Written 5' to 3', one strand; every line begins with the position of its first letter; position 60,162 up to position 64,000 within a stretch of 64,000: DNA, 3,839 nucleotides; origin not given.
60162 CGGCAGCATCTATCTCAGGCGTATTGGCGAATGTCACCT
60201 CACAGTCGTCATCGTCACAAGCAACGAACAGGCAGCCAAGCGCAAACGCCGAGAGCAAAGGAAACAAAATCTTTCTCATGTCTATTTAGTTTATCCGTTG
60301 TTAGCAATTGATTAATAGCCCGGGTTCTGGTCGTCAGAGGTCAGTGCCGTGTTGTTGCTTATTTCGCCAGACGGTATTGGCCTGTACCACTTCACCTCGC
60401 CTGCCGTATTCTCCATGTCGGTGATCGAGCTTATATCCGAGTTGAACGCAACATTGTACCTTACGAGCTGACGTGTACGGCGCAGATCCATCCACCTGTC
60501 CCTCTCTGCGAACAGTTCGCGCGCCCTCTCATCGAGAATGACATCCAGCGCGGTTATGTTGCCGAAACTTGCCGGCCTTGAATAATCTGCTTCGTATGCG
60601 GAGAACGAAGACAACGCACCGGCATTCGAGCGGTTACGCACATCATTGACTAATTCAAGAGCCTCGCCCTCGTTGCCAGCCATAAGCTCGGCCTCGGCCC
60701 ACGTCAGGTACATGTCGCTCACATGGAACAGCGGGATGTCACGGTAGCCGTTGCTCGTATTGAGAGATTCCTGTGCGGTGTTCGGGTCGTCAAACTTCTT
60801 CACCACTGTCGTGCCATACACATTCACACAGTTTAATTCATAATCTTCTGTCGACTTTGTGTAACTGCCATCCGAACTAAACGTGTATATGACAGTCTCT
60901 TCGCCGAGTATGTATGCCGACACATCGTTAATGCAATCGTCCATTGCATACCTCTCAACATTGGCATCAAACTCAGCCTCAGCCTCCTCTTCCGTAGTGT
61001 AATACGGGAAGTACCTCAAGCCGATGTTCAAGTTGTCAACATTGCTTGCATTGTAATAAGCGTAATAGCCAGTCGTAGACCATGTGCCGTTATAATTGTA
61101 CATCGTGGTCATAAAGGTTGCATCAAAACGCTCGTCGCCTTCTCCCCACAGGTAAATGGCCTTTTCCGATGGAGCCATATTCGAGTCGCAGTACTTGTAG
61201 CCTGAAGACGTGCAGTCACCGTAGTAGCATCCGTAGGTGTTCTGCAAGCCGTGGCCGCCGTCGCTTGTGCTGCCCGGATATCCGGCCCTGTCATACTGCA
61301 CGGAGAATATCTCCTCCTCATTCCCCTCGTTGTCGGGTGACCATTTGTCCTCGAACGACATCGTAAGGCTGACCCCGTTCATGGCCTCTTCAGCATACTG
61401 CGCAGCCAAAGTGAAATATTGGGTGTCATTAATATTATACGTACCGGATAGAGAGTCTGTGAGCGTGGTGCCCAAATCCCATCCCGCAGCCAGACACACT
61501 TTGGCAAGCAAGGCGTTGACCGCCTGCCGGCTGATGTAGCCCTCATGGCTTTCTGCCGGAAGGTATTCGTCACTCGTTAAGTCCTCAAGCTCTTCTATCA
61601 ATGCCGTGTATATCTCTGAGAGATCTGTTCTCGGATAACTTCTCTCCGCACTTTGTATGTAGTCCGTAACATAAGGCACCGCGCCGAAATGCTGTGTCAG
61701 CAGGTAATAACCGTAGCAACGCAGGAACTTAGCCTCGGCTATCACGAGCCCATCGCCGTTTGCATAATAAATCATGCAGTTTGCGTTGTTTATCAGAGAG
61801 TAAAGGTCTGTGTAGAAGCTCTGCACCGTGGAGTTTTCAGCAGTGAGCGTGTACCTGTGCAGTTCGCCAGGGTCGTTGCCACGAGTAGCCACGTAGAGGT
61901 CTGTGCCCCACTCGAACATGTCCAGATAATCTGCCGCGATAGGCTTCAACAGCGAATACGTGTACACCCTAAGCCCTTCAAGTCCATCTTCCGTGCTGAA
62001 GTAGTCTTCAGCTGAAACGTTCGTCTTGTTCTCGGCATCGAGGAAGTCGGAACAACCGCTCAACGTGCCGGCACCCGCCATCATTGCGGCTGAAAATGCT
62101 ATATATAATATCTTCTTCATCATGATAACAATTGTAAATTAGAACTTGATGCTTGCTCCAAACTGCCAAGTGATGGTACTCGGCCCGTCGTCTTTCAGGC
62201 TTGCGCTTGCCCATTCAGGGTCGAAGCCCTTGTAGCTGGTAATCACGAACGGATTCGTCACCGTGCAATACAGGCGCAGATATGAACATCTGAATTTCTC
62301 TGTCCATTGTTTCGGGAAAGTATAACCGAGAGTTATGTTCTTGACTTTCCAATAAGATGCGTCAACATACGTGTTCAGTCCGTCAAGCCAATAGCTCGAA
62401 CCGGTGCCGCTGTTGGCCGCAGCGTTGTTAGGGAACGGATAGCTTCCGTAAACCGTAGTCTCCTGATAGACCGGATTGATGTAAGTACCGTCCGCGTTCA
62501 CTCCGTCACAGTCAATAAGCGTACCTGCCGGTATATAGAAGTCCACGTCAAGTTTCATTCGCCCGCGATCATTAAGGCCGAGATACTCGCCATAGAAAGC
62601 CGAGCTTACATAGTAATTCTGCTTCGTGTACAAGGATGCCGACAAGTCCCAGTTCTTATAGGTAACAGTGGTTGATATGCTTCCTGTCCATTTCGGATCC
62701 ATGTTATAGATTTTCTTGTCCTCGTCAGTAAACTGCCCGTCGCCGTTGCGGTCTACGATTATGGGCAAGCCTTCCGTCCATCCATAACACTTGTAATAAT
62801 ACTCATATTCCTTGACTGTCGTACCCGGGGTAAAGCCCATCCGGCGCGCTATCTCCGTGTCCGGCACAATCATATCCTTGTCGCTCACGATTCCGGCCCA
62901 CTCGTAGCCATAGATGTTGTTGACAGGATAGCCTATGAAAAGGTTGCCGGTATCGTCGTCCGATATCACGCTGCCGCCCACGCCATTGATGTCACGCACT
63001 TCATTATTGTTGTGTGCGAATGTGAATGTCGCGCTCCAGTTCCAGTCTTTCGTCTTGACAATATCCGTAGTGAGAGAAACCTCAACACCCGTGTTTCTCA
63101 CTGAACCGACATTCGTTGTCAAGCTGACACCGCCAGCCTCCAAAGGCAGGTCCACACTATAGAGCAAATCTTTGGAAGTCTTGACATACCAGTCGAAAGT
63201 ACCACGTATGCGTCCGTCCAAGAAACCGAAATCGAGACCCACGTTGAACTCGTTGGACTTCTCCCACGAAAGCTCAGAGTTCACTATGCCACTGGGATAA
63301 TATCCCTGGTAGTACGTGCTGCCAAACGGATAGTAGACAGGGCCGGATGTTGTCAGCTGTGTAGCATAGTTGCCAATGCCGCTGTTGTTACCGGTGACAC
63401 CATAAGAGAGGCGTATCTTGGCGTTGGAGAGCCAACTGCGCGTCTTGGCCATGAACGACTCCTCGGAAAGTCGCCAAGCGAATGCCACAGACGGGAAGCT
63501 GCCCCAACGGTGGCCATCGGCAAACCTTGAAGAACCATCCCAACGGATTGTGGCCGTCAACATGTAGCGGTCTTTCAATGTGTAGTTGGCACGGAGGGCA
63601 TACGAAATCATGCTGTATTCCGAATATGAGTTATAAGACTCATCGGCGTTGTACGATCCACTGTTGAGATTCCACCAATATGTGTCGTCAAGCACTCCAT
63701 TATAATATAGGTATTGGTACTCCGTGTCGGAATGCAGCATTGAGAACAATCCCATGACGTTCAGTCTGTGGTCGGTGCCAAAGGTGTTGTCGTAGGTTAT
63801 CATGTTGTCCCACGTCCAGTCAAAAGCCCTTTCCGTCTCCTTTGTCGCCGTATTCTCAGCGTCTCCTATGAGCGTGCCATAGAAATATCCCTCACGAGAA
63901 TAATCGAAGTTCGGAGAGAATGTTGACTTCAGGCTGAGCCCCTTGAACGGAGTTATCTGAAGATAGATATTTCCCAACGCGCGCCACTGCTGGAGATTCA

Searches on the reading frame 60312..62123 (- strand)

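Call 87: search_protein_families(library=pfam, proteins=[window:60312-62123:-], max_evalue=0.0001)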
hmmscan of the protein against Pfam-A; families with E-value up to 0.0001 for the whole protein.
window:60312-62123:- (603 aa): 3 families
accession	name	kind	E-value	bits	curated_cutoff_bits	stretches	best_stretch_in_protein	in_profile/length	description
PF07980.17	SusD_RagB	-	8.7e-33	114.7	23.1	1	270-603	2-297/297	SusD family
PF14322.12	SusD-like_3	-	7.3e-14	52.9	27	1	26-211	1-191/191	Starch-binding associating with outer membrane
PF12771.13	SusD-like_2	-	2e-07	30.7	27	1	85-181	44-145/415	Starch-binding associating with outer membrane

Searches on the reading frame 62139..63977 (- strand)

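Call 87: search_protein_families(library=pfam, proteins=[window:62139-63977:-], max_evalue=0.0001)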
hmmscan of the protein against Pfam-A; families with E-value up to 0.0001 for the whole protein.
window:62139-63977:- (612 aa): 1 family
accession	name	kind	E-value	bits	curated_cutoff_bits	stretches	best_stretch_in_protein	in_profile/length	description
PF00593.30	TonB_dep_Rec_b-barrel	-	1.4e-20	75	27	1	16-360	77-392/436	TonB dependent receptor-like, beta-barrel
